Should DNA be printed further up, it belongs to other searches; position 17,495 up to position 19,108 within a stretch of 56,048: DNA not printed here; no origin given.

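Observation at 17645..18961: Cassette-borne 438-aa protein with a C-terminal HEPN-type Rx4H motif: candidate uncharacterised single-gene RNase or abortive-infection module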

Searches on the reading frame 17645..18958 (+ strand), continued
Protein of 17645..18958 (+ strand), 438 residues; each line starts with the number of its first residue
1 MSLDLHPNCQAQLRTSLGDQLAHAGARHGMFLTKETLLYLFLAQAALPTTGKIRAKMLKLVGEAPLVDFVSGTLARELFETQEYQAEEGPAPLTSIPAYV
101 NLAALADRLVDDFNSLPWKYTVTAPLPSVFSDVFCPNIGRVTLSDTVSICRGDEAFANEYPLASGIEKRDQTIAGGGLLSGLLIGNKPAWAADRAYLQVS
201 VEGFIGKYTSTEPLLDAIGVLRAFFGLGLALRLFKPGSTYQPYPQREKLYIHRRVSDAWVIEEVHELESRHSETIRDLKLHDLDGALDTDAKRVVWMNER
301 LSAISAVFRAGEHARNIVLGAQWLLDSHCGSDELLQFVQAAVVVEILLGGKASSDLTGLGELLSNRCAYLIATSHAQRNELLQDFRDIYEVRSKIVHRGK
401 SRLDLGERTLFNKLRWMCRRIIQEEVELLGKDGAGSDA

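Call 67: fold_search(model_id=the predicted structure, library=viral)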
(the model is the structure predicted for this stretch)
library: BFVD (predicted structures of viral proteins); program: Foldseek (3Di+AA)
matches with E <= 10: 221; with E <= 0.001: 0
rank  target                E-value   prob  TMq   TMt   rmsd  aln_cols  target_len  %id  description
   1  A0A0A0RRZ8            1.1e-01  0.18  0.15  0.17  18.1       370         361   12  Uncharacterized protein [Yellowstone Lake virophage 5]
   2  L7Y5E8                2.1e-01  0.09  0.09  0.12  24.2       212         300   11  Uncharacterized protein [Megavirus lba]
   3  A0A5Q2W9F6            2.2e-01  0.13  0.09  0.17  20.5       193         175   12  (no name in the UniProt tables at hand)
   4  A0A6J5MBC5            3.6e-01  0.08  0.08  0.12  22.8       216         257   13  Uncharacterized protein [uncultured Caudovirales phage]
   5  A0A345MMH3            4.7e-01  0.06  0.08  0.11  17.1       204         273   12  (no name in the UniProt tables at hand)
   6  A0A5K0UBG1            6.3e-01  0.06  0.11  0.11  20.7       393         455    7  VWA-like protein [Yasminevirus sp. GU-2018]
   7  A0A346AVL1            6.9e-01  0.04  0.11  0.12  20.4       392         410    9  (no name in the UniProt tables at hand)
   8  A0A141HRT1            7.6e-01  0.08  0.10  0.17  17.0       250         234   11  (no name in the UniProt tables at hand)
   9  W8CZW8                7.6e-01  0.03  0.08  0.09  23.7       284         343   12  Uncharacterized protein [Erwinia phage PhiEaH1]
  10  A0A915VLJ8            8.7e-01  0.02  0.09  0.08  26.1       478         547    8  (no name in the UniProt tables at hand)
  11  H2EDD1                1.1e+00  0.04  0.08  0.12  30.9       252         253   11  Uncharacterized protein [Moumouvirus sp. 'Monve']
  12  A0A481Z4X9            1.2e+00  0.06  0.14  0.13  14.5       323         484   11  Protein kinase [Pithovirus LCPAC201]
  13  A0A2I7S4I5            1.3e+00  0.04  0.06  0.16  19.3       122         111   11  (no name in the UniProt tables at hand)
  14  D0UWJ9                1.3e+00  0.03  0.09  0.08  26.3       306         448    9  Uncharacterized protein [Streptomyces phage ZL12]
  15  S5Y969                1.4e+00  0.04  0.09  0.16  15.8       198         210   13  Uncharacterized protein [Mycobacterium phage Catdawg]
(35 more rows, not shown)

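Call 70: search_dna_similar(query=window:17645-18958:+, collection=plasmids, mode=protein, max_rows=15)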
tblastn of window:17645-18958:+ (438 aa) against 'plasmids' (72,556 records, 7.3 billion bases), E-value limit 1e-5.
Records with a match: 14; places in all: 14; records where one place covers at least 80% of the query: 0.
Best place of each record, by identity: <60% 14.
By first word of the organism name: Klebsiella 5; Cronobacter 5; Enterobacter 4.
By predicted mobility (MOB-suite, as given by PLSDB): non-mobilizable 14.
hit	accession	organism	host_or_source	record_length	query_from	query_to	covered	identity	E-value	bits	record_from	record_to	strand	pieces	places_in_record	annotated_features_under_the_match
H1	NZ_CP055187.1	Klebsiella pneumoniae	Shatin WWTPs_14 WWTPs effluent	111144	105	430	74%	24.1%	1e-11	74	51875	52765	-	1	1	HEPN domain-containing protein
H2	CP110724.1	Klebsiella pneumoniae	Homo sapiens,throat swab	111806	105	430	74%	24.1%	1e-11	74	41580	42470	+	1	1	HEPN domain-containing protein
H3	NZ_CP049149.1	Cronobacter sakazakii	Homo sapiens,Dyalisis liquid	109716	255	433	41%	28.5%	5e-12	76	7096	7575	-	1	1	HEPN domain-containing protein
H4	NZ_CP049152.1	Cronobacter sakazakii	Homo sapiens,Dyalisis liquid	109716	255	433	41%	28.5%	5e-12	76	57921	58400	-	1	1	HEPN domain-containing protein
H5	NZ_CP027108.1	Cronobacter sakazakii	Homo sapiens,feces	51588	255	433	41%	27.9%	2e-11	74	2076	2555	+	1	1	HEPN domain-containing protein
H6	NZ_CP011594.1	Klebsiella oxytoca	Homo sapiens,Perirectal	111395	299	429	30%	33.3%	4e-12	76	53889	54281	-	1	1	HEPN domain-containing protein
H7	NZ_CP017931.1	Klebsiella oxytoca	Homo sapiens,blood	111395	299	429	30%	33.3%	4e-12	76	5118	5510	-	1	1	HEPN domain-containing protein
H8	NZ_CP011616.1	Klebsiella oxytoca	Homo sapiens,Urine/Genitourinary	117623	299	429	30%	33.3%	4e-12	76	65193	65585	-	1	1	HEPN domain-containing protein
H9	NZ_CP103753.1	Enterobacter asburiae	Homo sapiens,blood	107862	314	426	26%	37.2%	1e-12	77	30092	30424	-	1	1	HEPN domain-containing protein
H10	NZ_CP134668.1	Enterobacter ludwigii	Homo sapiens,bacteria,rectum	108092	314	426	26%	37.2%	1e-12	77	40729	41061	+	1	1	HEPN domain-containing protein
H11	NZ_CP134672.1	Enterobacter ludwigii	Homo sapiens,bacteria,rectum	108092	314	426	26%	37.2%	1e-12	77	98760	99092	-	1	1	HEPN domain-containing protein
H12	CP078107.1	Cronobacter sakazakii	environmental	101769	310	424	26%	33.6%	3e-11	74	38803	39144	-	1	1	hypothetical protein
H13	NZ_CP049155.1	Cronobacter sakazakii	Alfalfa sprouts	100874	310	429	27%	31.7%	2e-10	71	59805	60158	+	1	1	HEPN domain-containing protein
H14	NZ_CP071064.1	Enterobacter mori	Homo sapiens,ascites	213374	314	426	26%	30.1%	4e-9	67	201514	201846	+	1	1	HEPN domain-containing protein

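Call 71: search_dna_similar(query=window:17645-18958:+, collection=phages, mode=protein, max_rows=10)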
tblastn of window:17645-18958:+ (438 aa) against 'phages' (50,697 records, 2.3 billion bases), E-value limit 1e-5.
No match.

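Call 72: get_annotated_region(hit=H1, flank=5000)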
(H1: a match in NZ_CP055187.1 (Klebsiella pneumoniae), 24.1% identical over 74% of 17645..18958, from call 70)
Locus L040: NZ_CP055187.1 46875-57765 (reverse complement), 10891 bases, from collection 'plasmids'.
description: Klebsiella pneumoniae strain STEFF_14 plasmid unnamed1, complete sequence
organism: Klebsiella pneumoniae (NCBI taxid 573)
taxonomy: Bacteria; Pseudomonadota; Gammaproteobacteria; Enterobacterales; Enterobacteriaceae; Klebsiella; Klebsiella pneumoniae
host: -; source: Shatin WWTPs_14 WWTPs effluent; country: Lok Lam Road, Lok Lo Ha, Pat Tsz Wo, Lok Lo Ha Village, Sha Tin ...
typing (MOB-suite, as given by PLSDB): non-mobilizable; replicon rep_cluster_2469
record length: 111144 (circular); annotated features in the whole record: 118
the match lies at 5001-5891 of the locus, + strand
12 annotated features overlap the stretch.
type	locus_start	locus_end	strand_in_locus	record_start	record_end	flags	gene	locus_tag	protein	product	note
CDS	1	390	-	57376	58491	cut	-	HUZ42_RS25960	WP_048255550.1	DNA primase catalytic core, N-terminal domain protein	-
CDS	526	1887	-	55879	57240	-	-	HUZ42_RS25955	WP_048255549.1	DnaB-like helicase C-terminal domain-containing protein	GO:0006260 - DNA replication [Evidence IEA]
CDS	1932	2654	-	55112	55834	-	-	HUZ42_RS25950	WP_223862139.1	hypothetical protein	-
CDS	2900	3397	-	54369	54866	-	-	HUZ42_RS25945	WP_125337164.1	carboxypeptidase-like regulatory domain-containing protein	-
CDS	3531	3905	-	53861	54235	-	-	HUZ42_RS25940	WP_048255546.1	hypothetical protein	-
CDS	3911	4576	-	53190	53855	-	-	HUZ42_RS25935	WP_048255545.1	AAA family ATPase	-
CDS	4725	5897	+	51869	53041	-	-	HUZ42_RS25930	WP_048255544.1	HEPN domain-containing protein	-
CDS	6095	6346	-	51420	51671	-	-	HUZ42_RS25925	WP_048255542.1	hypothetical protein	-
CDS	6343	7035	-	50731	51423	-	-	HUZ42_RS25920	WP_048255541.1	membrane protein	-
CDS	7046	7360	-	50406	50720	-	-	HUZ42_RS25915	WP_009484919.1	hypothetical protein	-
CDS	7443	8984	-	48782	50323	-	-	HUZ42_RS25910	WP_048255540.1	tail fiber domain-containing protein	GO:0046718 - symbiont entry into host cell [Evidence IEA]; GO:0019062 - virion attachment to host cell [Evidence IEA]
CDS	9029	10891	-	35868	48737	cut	-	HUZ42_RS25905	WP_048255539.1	phage tail protein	-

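Call 73: get_annotated_region(hit=H9, flank=3000)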
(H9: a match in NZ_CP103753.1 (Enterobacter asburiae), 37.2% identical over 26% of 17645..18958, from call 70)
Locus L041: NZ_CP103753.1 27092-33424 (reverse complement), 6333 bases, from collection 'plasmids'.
description: Enterobacter asburiae strain 2497 plasmid pMB2617_2, complete sequence
organism: Enterobacter asburiae (NCBI taxid 61645)
taxonomy: Bacteria; Pseudomonadota; Gammaproteobacteria; Enterobacterales; Enterobacteriaceae; Enterobacter; Enterobacter asburiae
host: -; source: Homo sapiens,blood; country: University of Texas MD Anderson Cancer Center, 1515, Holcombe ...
typing (MOB-suite, as given by PLSDB): non-mobilizable; replicon IncFIB
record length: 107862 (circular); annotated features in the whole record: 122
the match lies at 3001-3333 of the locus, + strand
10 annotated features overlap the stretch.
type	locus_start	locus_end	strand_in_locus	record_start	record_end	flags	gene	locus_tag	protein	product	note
CDS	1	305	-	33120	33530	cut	-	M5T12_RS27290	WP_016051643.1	hypothetical protein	-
CDS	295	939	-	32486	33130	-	-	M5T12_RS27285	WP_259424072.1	hypothetical protein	-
CDS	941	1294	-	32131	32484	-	-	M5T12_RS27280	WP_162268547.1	hypothetical protein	-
CDS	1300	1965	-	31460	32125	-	-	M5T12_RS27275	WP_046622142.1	division plane positioning ATPase MipZ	-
CDS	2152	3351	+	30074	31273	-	-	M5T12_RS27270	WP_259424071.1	HEPN domain-containing protein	-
CDS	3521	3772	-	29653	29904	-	-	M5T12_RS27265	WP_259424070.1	hypothetical protein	-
CDS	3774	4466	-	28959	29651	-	-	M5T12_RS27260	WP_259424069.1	hypothetical protein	-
CDS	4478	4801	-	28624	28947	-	-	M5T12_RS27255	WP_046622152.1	hypothetical protein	-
CDS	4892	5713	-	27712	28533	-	-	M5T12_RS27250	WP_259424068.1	receptor-recognizing protein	-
CDS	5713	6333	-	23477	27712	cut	-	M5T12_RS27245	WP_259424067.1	tail fiber domain-containing protein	-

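Call 74: search_protein_families(library=pfam, proteins=[L040:4725-5894:+, L041:2152-3348:+], max_evalue=10)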
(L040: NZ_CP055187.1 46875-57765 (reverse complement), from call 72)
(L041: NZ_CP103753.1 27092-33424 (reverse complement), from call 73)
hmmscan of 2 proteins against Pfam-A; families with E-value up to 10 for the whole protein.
L040:4725-5894:+ (390 aa): 1 family
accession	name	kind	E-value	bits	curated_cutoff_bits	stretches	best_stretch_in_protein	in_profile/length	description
PF02358.22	Trehalose_PPase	-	0.12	11.9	27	1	319-389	28-98/235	Trehalose-phosphatase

L041:2152-3348:+ (399 aa): 0 families

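Call 76: search_protein_families(library=padloc, proteins=[L040:4725-5894:+, L041:2152-3348:+, P0083, P0102, P0131, P0149, P0214, P0259, P0245, P0207], max_evalue=1)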
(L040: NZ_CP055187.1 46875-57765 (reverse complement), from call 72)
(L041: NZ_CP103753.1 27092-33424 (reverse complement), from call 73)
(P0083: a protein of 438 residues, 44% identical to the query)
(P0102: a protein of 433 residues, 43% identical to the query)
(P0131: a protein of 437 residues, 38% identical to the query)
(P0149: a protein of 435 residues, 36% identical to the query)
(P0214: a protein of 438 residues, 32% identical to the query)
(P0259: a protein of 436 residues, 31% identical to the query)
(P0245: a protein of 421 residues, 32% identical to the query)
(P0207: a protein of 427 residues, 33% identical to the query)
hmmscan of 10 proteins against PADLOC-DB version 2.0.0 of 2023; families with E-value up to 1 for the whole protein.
L040:4725-5894:+ (390 aa): 1 family
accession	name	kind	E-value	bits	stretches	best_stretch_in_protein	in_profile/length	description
PDLC05012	PDC-S39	-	0.0049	13.6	1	207-301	168-266/615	-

L041:2152-3348:+ (399 aa): 0 families

P0083 (438 aa): 1 family
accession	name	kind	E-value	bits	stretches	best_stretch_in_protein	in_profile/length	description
PDLC03836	DzbB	-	0.0034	14.9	1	302-432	253-336/341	-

P0102 (433 aa): 1 family
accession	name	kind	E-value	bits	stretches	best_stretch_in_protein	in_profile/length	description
PDLC03836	DzbB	-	0.00046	17.8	1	321-427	256-334/341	-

P0131 (437 aa): 0 families

P0149 (435 aa): 0 families

P0214 (438 aa): 0 families

P0259 (436 aa): 0 families

P0245 (421 aa): 2 families
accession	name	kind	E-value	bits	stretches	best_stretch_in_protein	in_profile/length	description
PDLC03872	LmuC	-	0.0014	16.1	1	274-328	70-124/220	-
PDLC01687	Csx1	-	0.0055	14.8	1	348-401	95-146/152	Csx1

P0207 (427 aa): 0 families

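Call 80: find_homologous_proteins(query=L040:4725-5894:+, max_evalue=0.001)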
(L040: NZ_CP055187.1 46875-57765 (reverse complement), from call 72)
Query L040:4725-5894:+ (390 aa): 8 proteins with E <= 0.001 among 3480 candidates.
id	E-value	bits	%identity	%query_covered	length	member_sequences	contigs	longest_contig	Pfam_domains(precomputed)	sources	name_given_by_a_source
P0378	1.6e-251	852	99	100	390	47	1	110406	-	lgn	-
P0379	5.9e-169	580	70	100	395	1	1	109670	-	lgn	-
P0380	9.5e-148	510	61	100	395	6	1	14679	-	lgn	-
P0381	1.4e-143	497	61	100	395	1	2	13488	-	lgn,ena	-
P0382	5.2e-137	475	60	100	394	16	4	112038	-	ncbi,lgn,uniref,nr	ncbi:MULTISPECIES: HEPN domain-containing protein [Klebsiella]|uniref:HEPN domain-containing protein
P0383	2.7e-43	167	34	86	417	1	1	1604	-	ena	-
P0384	9.5e-33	132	32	74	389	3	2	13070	-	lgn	-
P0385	1.1e-20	92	29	78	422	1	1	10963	-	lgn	-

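Call 81: find_encoding_contigs(protein=P0002, flank=4000, max_places=2)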
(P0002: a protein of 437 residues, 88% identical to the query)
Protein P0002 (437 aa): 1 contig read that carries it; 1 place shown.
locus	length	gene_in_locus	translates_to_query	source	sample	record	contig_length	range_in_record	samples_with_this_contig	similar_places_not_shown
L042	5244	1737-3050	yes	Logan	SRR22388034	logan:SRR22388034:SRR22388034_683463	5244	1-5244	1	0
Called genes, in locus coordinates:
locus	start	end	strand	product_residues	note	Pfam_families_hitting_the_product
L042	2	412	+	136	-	?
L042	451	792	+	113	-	PF08274:Zn_Ribbon_YjdM, PF03831:YjdM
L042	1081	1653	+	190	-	-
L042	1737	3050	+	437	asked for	-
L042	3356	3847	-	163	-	PF01850:PIN (faint), PF11848:DUF3368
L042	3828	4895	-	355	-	PF01381:HTH_3, PF12844:HTH_19, PF13560:HTH_31 (weak), PF06114:Peptidase_M78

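Call 82: find_encoding_contigs(protein=P0013, flank=6000, max_places=2)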
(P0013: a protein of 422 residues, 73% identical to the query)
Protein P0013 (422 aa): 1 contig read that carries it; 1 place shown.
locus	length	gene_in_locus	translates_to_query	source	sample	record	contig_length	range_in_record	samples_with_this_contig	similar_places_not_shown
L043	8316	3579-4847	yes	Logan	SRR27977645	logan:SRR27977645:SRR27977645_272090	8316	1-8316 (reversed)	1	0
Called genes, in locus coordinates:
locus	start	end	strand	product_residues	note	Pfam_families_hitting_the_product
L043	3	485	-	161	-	PF00583:Acetyltransf_1, PF13673:Acetyltransf_10, PF13508:Acetyltransf_7 (weak)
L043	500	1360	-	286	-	PF02624:YcaO (weak)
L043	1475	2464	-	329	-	-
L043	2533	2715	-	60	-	-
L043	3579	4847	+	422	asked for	-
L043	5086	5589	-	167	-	-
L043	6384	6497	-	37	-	-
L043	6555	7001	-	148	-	-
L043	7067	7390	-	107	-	-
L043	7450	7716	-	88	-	-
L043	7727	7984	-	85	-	-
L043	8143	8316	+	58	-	?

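Call 86: find_encoding_contigs(protein=P0015, flank=5000, max_places=1)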
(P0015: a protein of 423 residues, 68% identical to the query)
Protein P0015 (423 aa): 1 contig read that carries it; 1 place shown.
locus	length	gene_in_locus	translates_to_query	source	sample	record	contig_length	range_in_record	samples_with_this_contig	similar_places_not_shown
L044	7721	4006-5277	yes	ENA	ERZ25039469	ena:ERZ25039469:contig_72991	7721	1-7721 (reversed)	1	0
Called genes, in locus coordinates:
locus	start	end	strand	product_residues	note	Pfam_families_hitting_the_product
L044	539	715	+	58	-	-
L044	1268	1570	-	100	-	-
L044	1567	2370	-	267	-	PF20434:BD-FAE, PF07859:Abhydrolase_3 (weak)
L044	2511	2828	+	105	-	-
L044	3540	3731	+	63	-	-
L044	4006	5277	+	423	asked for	-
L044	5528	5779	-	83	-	-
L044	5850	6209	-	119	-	-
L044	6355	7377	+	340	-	PF16289:PIN_12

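Call 87: find_encoding_contigs(protein=P0018, flank=5000, max_places=1)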
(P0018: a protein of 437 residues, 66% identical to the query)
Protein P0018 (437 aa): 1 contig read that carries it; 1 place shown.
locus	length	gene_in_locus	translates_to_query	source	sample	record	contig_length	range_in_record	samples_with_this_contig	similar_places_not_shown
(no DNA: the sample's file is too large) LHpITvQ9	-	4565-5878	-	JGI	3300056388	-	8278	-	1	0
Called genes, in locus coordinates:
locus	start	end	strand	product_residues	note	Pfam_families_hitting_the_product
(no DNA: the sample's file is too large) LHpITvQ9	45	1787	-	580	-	PF00890:FAD_binding_2, PF02910:Succ_DH_flav_C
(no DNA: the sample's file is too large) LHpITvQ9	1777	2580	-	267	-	PF09339:HTH_IclR, PF01614:IclR_C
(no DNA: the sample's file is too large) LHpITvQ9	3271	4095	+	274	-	-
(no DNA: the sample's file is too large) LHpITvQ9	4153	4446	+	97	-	-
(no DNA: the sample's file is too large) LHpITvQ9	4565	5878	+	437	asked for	-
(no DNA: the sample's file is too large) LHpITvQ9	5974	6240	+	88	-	-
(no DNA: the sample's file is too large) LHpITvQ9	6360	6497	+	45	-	-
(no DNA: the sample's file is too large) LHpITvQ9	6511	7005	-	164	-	PF01161:PBP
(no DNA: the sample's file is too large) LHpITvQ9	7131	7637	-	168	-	PF00578:AhpC-TSA, PF08534:Redoxin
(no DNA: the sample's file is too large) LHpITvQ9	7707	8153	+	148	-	-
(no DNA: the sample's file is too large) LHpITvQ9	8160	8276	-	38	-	?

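Call 88: find_encoding_contigs(protein=P0014, flank=5000, max_places=1)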
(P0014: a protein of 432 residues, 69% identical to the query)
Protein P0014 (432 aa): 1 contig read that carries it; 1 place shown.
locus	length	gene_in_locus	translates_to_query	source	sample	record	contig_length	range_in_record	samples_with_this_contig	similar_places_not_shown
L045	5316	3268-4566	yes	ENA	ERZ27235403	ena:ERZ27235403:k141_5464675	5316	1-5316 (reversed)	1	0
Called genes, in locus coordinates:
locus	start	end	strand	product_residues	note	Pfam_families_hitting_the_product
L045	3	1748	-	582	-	?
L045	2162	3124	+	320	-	-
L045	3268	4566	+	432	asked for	-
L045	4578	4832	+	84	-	-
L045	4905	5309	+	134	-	-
